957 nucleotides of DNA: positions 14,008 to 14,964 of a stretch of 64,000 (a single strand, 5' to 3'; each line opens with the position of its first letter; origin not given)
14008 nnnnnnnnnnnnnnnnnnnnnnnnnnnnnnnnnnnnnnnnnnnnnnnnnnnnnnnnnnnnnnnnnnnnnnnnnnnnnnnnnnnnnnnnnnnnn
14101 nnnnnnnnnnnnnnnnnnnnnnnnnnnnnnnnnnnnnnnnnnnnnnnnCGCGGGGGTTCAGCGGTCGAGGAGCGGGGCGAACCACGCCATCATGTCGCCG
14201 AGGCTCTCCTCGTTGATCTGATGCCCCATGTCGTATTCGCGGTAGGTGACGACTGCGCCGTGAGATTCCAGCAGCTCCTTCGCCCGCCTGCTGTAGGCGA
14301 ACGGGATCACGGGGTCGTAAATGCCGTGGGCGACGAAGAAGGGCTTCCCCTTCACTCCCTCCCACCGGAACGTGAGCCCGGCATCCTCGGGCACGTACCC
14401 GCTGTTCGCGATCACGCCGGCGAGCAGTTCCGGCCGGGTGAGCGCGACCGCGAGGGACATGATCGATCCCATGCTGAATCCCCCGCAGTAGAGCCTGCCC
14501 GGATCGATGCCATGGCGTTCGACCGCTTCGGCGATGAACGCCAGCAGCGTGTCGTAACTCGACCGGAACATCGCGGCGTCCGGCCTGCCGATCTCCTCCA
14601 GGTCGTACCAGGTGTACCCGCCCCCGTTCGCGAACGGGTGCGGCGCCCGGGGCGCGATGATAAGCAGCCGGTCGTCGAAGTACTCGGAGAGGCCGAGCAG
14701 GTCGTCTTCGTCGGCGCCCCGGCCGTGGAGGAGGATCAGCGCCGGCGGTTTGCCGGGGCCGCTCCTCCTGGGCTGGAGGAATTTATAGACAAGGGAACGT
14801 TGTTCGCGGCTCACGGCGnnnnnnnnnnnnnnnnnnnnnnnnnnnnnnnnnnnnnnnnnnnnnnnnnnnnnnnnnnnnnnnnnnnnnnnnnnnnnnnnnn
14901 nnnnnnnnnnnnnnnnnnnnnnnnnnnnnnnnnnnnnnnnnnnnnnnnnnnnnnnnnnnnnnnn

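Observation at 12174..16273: Split glycolate-oxidase-like operon: glcD - esterase - rhomboid protease - glcF, with no glcE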

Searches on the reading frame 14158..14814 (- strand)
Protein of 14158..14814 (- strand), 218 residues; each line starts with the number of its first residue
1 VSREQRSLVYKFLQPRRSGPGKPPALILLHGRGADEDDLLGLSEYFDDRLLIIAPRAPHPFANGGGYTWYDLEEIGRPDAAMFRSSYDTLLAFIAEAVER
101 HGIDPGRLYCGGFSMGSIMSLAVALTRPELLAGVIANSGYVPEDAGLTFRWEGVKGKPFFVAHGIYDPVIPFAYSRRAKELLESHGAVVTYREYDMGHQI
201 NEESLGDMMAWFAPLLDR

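Call 3: search_protein_families(library=pfam, proteins=[window:14158-14814:-])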
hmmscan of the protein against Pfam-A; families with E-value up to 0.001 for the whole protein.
window:14158-14814:- (218 aa): 6 families
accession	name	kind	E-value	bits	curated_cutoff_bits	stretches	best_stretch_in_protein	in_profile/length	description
PF02230.22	Abhydrolase_2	-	3.5e-25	89.5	23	1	24-209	15-210/217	Phospholipase/Carboxylesterase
PF00561.26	Abhydrolase_1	-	1.4e-06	28.6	25.8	1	64-142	27-103/245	alpha/beta hydrolase fold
PF00326.27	Peptidase_S9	-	1.7e-05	24.9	22.6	1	87-141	45-99/213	Prolyl oligopeptidase family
PF12146.15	Hydrolase_4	-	8.2e-05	22.5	27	0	82-140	54-110/239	Serine aminopeptidase, S33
PF12697.13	Abhydrolase_6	-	0.00047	21.3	26.3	1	26-167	1-121/217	Alpha/beta hydrolase family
PF00756.26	Esterase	-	0.00056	20.2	22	0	14-141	14-150/251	Putative esterase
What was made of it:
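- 14158..14814 (-): Abhydrolase_2 carboxylesterase/lysophospholipase-type hydrolase (218 aa), no signal peptide evident in the N-terminal sequence. PF02230, 89.5 bits (call 3).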

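Call 4: search_protein_families(library=ncbifam, proteins=[window:14158-14814:-])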
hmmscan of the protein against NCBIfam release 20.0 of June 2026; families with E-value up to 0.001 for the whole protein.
window:14158-14814:- (218 aa): 5 families
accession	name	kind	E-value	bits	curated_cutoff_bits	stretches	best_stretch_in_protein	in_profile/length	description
NF008525.0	PRK11460.1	equivalog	6.4e-17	61.6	191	1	25-206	18-199/232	esterase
NF050058.1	e_dPHAscl_type1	hypoth_equivalog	4.7e-13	49.2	150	1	4-145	4-143/276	extracellular catalytic domain type 1 short-chain-length polyhydroxyalkanoate depolymerase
NF047577.1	quino_deg_MhqD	equivalog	1.1e-12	48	325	1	18-204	7-187/195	methylhydroquinone degradation carboxylesterase MhqD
TIGR01840.1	esterase_phb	subfamily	1e-06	28.4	107.85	1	50-143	44-132/213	PHB depolymerase family esterase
NF007857.0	PRK10566.1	equivalog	1.5e-05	24.9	201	0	150-213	180-246/249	esterase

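Call 48: search_solved_structures(query=window:14158-14814:-, max_evalue=0.001)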
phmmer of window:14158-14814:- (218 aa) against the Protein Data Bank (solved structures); distinct sequences matched with E-value up to 0.001: 27.
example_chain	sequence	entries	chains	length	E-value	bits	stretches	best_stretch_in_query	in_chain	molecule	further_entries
1auo_A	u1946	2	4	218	3.2e-24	89.5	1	19-215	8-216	CARBOXYLESTERASE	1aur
4fhz_A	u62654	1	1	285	9.4e-21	78.1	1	16-211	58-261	Phospholipase/Carboxylesterase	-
4ftw_A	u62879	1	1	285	5.9e-19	72.3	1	16-211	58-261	Phospholipase/Carboxylesterase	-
3cn7_A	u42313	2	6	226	2.7e-18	70.1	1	19-213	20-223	Carboxylesterase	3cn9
5dwd_A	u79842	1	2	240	8.5e-18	68.5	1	15-211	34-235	Esterase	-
2h1i_A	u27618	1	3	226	3.4e-14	56.7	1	22-212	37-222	Carboxylesterase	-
4f21_A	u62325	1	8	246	1.4e-12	51.4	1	10-212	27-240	Carboxylesterase/phospholipase family protein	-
4h0c_A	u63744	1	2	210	5.7e-11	46.2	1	24-194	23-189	Phospholipase/Carboxylesterase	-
6bje_A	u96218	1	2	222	1.3e-10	45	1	24-184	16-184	Acyl-protein thioesterase 2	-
5syn_A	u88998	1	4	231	1.4e-10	44.8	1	24-184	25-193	Acyl-protein thioesterase 2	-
5sym_A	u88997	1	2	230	1.6e-10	44.6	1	25-211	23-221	Acyl-protein thioesterase 1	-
1fj2_A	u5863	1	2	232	1.7e-10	44.6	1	25-211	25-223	PROTEIN (ACYL PROTEIN THIOESTERASE 1)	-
6qgn_A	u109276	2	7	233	1.7e-10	44.6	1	25-211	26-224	Acyl-protein thioesterase 1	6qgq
6qgq_B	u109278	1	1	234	1.7e-10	44.6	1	25-212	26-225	Acyl-protein thioesterase 1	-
6qgs_B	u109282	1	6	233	1.7e-10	44.6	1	25-211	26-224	Acyl-protein thioesterase 1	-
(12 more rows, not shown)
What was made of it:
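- The esterase belongs to the carboxylesterase/APT1/lysophospholipase family (call 48).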

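Call 56: find_homologous_proteins(query=window:14158-14814:-, max_evalue=1e-15)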
Query window:14158-14814:- (218 aa): 1102 proteins with E <= 1e-15 among 1914 candidates; the best 120 are listed.
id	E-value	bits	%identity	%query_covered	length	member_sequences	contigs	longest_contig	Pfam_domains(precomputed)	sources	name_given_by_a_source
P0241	1.5e-144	498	100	100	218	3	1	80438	PF00326.28,PF00561.27,PF02230.23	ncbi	-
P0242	9.9e-131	453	90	100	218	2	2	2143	PF00561.27,PF02230.23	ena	-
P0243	5.2e-109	382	76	99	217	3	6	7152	PF12697.14,PF00561.27,PF02230.23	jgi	jgi:phospholipase/carboxylesterase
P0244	6.2e-109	381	77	99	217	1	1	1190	PF02230.23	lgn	-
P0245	1.0e-108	381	76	100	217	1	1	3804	PF00756.27,PF02230.23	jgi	jgi:phospholipase/carboxylesterase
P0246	3.0e-107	376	75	97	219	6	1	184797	PF02230.23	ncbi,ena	-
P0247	3.2e-106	372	73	100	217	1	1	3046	PF02230.23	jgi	jgi:phospholipase/carboxylesterase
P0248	7.4e-106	371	75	99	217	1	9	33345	PF02230.23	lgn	-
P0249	1.4e-105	370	74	99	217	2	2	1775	PF00561.27,PF02230.23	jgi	jgi:phospholipase/carboxylesterase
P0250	6.8e-104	365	72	99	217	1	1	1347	PF02230.23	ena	-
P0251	9.2e-104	364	72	98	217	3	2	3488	PF02230.23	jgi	jgi:phospholipase/carboxylesterase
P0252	1.2e-103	364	70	96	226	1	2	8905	PF02230.23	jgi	-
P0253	3.8e-103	362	71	98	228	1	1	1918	PF00756.27,PF02230.23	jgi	jgi:phospholipase/carboxylesterase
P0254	1.9e-102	360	72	97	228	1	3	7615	PF02230.23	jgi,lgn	-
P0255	1.6e-101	357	72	97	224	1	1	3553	PF02230.23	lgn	-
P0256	4.0e-101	356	69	98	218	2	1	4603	PF02230.23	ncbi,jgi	-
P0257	7.1e-96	339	69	96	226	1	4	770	PF00756.27,PF02230.23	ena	-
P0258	2.9e-93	330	65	99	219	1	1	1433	PF02230.23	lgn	-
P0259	2.2e-87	311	66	90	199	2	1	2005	PF00561.27,PF12146.16,PF02230.23,PF20434.6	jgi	jgi:phospholipase/carboxylesterase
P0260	3.7e-86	307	61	98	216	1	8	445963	PF00561.27,PF12146.16,PF02230.23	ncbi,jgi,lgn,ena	ncbi:MAG TPA: phospholipase [Bacteroidota bacterium]|jgi:phospholipase/carboxylesterase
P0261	3.7e-85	304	63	95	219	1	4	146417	PF00561.27,PF02230.23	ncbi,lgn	-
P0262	6.4e-85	303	61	96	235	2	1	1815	PF12146.16,PF02230.23,PF20434.6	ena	-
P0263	8.2e-85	302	61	98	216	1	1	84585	PF00756.27,PF00561.27,PF12146.16,PF02230.23,PF20434.6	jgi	jgi:phospholipase/carboxylesterase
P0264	1.6e-84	302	61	96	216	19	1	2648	PF02230.23,PF20434.6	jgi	-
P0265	1.8e-84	301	62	98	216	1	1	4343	PF00561.27,PF12146.16,PF02230.23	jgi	jgi:phospholipase/carboxylesterase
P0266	5.0e-84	300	60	98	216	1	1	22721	PF00756.27,PF12697.14,PF01738.25,PF00561.27,PF12146.16,PF02230.23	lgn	-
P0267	9.7e-84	299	62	98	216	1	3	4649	PF00561.27,PF12146.16,PF02230.23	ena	-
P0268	1.0e-83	299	61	97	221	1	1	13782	PF00561.27,PF12146.16,PF02230.23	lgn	-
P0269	2.8e-83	297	58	100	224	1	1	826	PF00561.27,PF12146.16,PF02230.23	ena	-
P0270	3.7e-83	297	60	98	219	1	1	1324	PF00561.27,PF12146.16,PF02230.23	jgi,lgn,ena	-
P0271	5.3e-83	297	60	99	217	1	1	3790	PF00561.27,PF02230.23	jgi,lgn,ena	-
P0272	1.9e-82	295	60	98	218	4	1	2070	PF07859.20,PF01738.25,PF02230.23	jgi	-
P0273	1.9e-82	295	60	98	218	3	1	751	PF01738.25,PF00561.27,PF02230.23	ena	-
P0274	2.7e-82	294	61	98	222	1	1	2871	PF00561.27,PF12146.16,PF02230.23,PF20434.6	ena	-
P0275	3.1e-82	294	60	98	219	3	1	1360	PF00326.28,PF00561.27,PF12146.16,PF02230.23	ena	-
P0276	7.0e-82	293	61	98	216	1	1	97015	PF00756.27,PF00561.27,PF12146.16,PF02230.23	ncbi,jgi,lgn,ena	-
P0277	8.0e-82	293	60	95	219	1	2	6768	PF00561.27,PF12146.16,PF02230.23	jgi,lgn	jgi:phospholipase/carboxylesterase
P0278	8.0e-82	293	59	98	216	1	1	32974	PF12146.16,PF02230.23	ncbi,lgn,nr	ncbi:MAG: alpha/beta hydrolase [Ignavibacteria bacterium]|nr:alpha/beta hydrolase [Ignavibacteria ba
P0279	8.6e-82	293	61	99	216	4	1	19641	PF00561.27,PF02230.23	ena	-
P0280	9.5e-82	292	59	96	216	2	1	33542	PF00756.27,PF01738.25,PF00561.27,PF12146.16,PF02230.23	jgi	jgi:phospholipase/carboxylesterase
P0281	1.6e-81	292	61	95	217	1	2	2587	PF00561.27,PF12146.16,PF02230.23,PF20434.6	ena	-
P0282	2.9e-81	291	58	100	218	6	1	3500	PF12697.14,PF01738.25,PF00561.27,PF02230.23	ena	-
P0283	4.5e-81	290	58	100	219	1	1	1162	PF00756.27,PF00561.27,PF12146.16,PF02230.23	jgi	-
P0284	7.7e-81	289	59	98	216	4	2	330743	PF00756.27,PF12697.14,PF00561.27,PF12146.16,PF02230.23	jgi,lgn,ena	jgi:phospholipase/carboxylesterase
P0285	8.6e-81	289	60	98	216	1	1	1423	PF00326.28,PF00561.27,PF12146.16,PF02230.23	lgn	-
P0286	1.4e-80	289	59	97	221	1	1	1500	PF12697.14,PF00561.27,PF12146.16,PF02230.23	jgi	jgi:phospholipase/carboxylesterase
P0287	1.4e-80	289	59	96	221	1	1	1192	PF12146.16,PF02230.23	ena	-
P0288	3.2e-80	287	60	98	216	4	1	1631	PF12697.14,PF00561.27,PF12146.16,PF02230.23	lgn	-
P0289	3.5e-80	287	60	99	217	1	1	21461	PF12697.14,PF00561.27,PF02230.23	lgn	-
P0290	3.9e-80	287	58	97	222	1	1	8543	PF00561.27,PF12146.16,PF02230.23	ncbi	-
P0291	4.0e-80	287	59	98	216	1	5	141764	PF12146.16,PF02230.23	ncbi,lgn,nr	ncbi:MAG: hypothetical protein HY033_04735 [Ignavibacteriae bacterium]|nr:hypothetical protein [Igna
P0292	6.1e-80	287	61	100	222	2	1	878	PF12697.14,PF00561.27,PF12146.16,PF02230.23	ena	-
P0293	2.0e-79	285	56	99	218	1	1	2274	PF02230.23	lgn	-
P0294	2.9e-79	284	58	98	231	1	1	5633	PF00756.27,PF00561.27,PF12146.16,PF02230.23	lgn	-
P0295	4.8e-79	284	57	97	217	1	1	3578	PF00561.27,PF02230.23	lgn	-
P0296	6.7e-79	283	57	98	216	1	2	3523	PF00561.27,PF02230.23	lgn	-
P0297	1.0e-78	283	58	98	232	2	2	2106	PF12697.14,PF00561.27,PF02230.23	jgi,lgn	jgi:phospholipase/carboxylesterase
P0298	1.1e-78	282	59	100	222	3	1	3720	PF00561.27,PF12146.16,PF02230.23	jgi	jgi:phospholipase/carboxylesterase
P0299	1.2e-78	282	58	98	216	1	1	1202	PF00756.27,PF00561.27,PF12146.16,PF02230.23,PF20434.6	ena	-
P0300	1.7e-78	282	58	97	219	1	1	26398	PF12697.14,PF00561.27,PF12146.16,PF02230.23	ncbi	-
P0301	1.9e-78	282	58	100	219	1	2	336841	PF00756.27,PF00561.27,PF12146.16,PF02230.23,PF20434.6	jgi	jgi:phospholipase/carboxylesterase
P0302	2.0e-78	282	57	97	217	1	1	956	PF00756.27,PF00561.27,PF12146.16,PF02230.23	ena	-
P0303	2.3e-78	281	58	98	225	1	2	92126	PF00756.27,PF00561.27,PF12146.16,PF02230.23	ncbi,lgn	-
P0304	2.6e-78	281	58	97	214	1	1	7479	PF00561.27,PF12146.16,PF02230.23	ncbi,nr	ncbi:MAG: hypothetical protein HY707_11730, partial [Ignavibacteriae bacterium]|nr:hypothetical prot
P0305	3.7e-78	281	56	100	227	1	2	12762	PF00756.27,PF00561.27,PF02230.23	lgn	-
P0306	6.9e-78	280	58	96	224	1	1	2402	PF12697.14,PF00561.27,PF12146.16,PF02230.23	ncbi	-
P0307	7.3e-78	280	57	99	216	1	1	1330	PF00561.27,PF12146.16,PF02230.23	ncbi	-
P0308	1.0e-77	279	60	92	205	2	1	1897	PF00561.27,PF12146.16,PF02230.23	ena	-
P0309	1.7e-77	279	56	96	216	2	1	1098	PF00561.27,PF12146.16,PF02230.23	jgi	-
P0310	2.3e-77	278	58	97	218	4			PF12146.16,PF02230.23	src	-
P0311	4.0e-77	277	55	98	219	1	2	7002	PF01738.25,PF00561.27,PF02230.23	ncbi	-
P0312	7.2e-77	277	57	97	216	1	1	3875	PF00756.27,PF12697.14,PF00561.27,PF02230.23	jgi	jgi:phospholipase/carboxylesterase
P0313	8.1e-77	276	57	98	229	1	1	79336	PF00561.27,PF12146.16,PF02230.23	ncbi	-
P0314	1.0e-76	276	59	97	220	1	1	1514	PF00756.27,PF02230.23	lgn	-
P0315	1.0e-76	276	57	98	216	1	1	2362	PF02230.23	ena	-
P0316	1.5e-76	275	55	98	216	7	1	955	PF00326.28,PF00561.27,PF12146.16,PF02230.23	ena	-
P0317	1.6e-76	275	58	97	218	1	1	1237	PF00561.27,PF12146.16,PF02230.23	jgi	jgi:phospholipase/carboxylesterase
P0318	2.2e-76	275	56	99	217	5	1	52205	PF00561.27,PF12146.16,PF02230.23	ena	-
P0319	3.0e-76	274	56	99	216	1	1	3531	PF00326.28,PF00561.27,PF12146.16,PF02230.23,PF20434.6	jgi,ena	-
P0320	3.2e-76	274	56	96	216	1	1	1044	PF01738.25,PF00561.27,PF02230.23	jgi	jgi:phospholipase/carboxylesterase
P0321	4.0e-76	274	56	96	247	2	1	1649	PF00756.27,PF00561.27,PF02230.23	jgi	jgi:phospholipase/carboxylesterase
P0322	4.4e-76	274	57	98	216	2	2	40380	PF01738.25,PF00561.27,PF12146.16,PF02230.23,PF20434.6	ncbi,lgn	-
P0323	4.8e-76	274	73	74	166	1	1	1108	PF02230.23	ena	-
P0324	6.0e-76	273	54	97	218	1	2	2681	PF00561.27,PF12146.16,PF02230.23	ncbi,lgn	-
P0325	6.1e-76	273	55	98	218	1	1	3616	PF00756.27,PF00561.27,PF02230.23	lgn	-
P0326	8.1e-76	273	56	100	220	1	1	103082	PF12697.14,PF00561.27,PF12146.16,PF02230.23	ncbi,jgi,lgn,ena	-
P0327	9.4e-76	273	54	100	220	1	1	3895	PF00561.27,PF02230.23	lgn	-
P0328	1.2e-75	272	55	97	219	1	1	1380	PF00561.27,PF12146.16,PF02230.23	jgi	jgi:phospholipase/carboxylesterase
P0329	1.4e-75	272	56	100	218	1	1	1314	PF00756.27,PF00561.27,PF02230.23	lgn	-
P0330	1.7e-75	272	58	97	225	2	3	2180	PF00756.27,PF12146.16,PF02230.23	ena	-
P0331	3.7e-75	271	56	100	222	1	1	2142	PF00756.27,PF00326.28,PF00561.27,PF12146.16,PF02230.23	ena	-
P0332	3.7e-75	271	55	98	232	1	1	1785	PF00756.27,PF02230.23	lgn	-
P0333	3.8e-75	271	58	97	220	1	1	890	PF02230.23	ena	-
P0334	3.8e-75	271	54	98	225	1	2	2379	PF12697.14,PF00561.27,PF02230.23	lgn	-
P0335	8.0e-75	270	55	97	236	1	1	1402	PF00561.27,PF02230.23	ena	-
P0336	8.3e-75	270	56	100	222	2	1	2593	PF00756.27,PF00561.27,PF12146.16,PF02230.23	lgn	-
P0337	9.2e-75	270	55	100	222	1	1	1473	PF00561.27,PF02230.23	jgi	jgi:phospholipase/carboxylesterase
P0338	1.1e-74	269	54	100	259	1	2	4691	PF02230.23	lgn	-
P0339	1.2e-74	269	56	98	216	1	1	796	PF00756.27,PF00561.27,PF12146.16,PF02230.23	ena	-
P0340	1.3e-74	269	54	98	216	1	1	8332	PF01738.25,PF00561.27,PF02230.23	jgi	-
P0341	1.4e-74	269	57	94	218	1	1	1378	PF00756.27,PF02230.23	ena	-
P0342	2.3e-74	268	56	100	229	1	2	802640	PF12697.14,PF00561.27,PF12146.16,PF02230.23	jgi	jgi:phospholipase/carboxylesterase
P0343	2.6e-74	268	57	98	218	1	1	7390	PF00326.28,PF00561.27,PF12146.16,PF02230.23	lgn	-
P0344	2.9e-74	268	53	99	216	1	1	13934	PF00561.27,PF12146.16,PF02230.23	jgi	jgi:phospholipase/carboxylesterase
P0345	9.5e-74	266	55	100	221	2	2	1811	PF00756.27,PF00326.28,PF12146.16,PF02230.23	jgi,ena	-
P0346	1.0e-73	266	55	97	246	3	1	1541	PF00326.28,PF00561.27,PF12146.16,PF02230.23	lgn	-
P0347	1.7e-73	265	55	100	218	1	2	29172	PF01738.25,PF00561.27,PF12146.16,PF02230.23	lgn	-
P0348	1.8e-73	265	54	97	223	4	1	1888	PF12697.14,PF00561.27,PF02230.23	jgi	jgi:phospholipase/carboxylesterase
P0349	1.9e-73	265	54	100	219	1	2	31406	PF00756.27,PF00561.27,PF12146.16,PF02230.23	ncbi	-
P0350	2.1e-73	265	55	97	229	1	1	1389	PF01738.25,PF00561.27,PF12146.16,PF02230.23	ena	-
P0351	2.2e-73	265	54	100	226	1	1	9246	PF00756.27,PF00561.27,PF12146.16,PF02230.23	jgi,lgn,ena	-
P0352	2.3e-73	265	56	97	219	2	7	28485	PF00756.27,PF00326.28,PF12697.14,PF00561.27,PF10503.15,PF12146.16,PF02230.23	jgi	jgi:phospholipase/carboxylesterase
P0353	2.6e-73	265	54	98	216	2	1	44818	PF00561.27,PF02230.23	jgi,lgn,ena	-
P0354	3.5e-73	264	54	100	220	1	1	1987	PF00561.27,PF12146.16,PF02230.23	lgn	-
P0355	3.7e-73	264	52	98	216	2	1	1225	PF00756.27,PF00561.27,PF12146.16,PF02230.23,PF20434.6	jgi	jgi:phospholipase/carboxylesterase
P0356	4.3e-73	264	53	100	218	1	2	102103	PF00756.27,PF00561.27,PF12146.16,PF02230.23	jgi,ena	jgi:phospholipase/carboxylesterase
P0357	5.1e-73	264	53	98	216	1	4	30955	PF00756.27,PF00561.27,PF12146.16,PF02230.23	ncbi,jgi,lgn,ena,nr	ncbi:MAG TPA: alpha/beta hydrolase-fold protein [Bacteroidota bacterium]|nr:alpha/beta hydrolase-fol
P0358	6.5e-73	264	55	94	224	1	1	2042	PF00561.27,PF12146.16,PF02230.23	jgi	jgi:phospholipase/carboxylesterase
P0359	6.9e-73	263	53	100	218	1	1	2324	PF00756.27,PF00326.28,PF00561.27,PF12146.16,PF02230.23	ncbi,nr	ncbi:MAG: alpha/beta fold hydrolase [Ignavibacteriae bacterium]|nr:alpha/beta fold hydrolase [Ignavi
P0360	8.4e-73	263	54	98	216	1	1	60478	PF02230.23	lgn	-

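Call 57: find_encoding_contigs(protein=P0241, flank=10000, max_places=1)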
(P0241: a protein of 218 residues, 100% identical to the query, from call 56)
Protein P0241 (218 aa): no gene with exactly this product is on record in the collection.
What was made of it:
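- Tried and rejected: The protein is not on record (call 57).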

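Call 58: find_encoding_contigs(protein=P0260, flank=7000, max_places=1)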
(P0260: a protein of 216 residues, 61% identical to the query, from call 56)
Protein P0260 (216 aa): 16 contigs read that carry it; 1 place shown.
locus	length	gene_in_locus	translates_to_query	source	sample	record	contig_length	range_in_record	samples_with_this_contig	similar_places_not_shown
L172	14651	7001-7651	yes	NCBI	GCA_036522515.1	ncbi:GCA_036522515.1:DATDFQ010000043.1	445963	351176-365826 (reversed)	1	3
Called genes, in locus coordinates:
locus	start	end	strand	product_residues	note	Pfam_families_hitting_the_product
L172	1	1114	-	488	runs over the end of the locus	PF00324:AA_permease, PF13520:AA_permease_2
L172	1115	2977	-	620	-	PF02585:PIG-L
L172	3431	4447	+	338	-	PF18152:DAHP_snth_FXD, PF00793:DAHP_synth_1, PF03102:NeuB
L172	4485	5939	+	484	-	PF01565:FAD_binding_4, PF02913:FAD-oxidase_C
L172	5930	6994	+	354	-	PF00903:Glyoxalase, PF13669:Glyoxalase_4 (faint), PF18029:Glyoxalase_6 (faint), PF00903:Glyoxalase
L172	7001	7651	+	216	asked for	PF02230:Abhydrolase_2, PF00561:Abhydrolase_1 (faint), PF12146:Hydrolase_4 (faint)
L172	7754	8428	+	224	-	PF01694:Rhomboid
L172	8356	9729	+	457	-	PF13187:Fer4_9 (faint), PF13237:Fer4_10 (faint), PF00037:Fer4 (faint), PF12838:Fer4_7, PF13183:Fer4_8, PF13484:Fer4_16 (weak), PF13534:Fer4_17, PF02754:CCG, +2 more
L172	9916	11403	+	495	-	PF00691:OmpA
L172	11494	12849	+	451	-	PF00266:Aminotran_5, PF00155:Aminotran_1_2 (weak), PF01041:DegT_DnrJ_EryC1, PF01053:Cys_Met_Meta_PP (weak)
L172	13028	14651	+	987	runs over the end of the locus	PF13620:CarboxypepD_reg (faint), PF17210:SdrD_B, PF22904:NOMO1-like_2nd (faint), PF00775:Dioxygenase_C (faint), PF13715:CarbopepD_reg_2 (faint), PF17802:SpaA (faint), PF17210:SdrD_B, PF18962:Por_Secre_tail (weak)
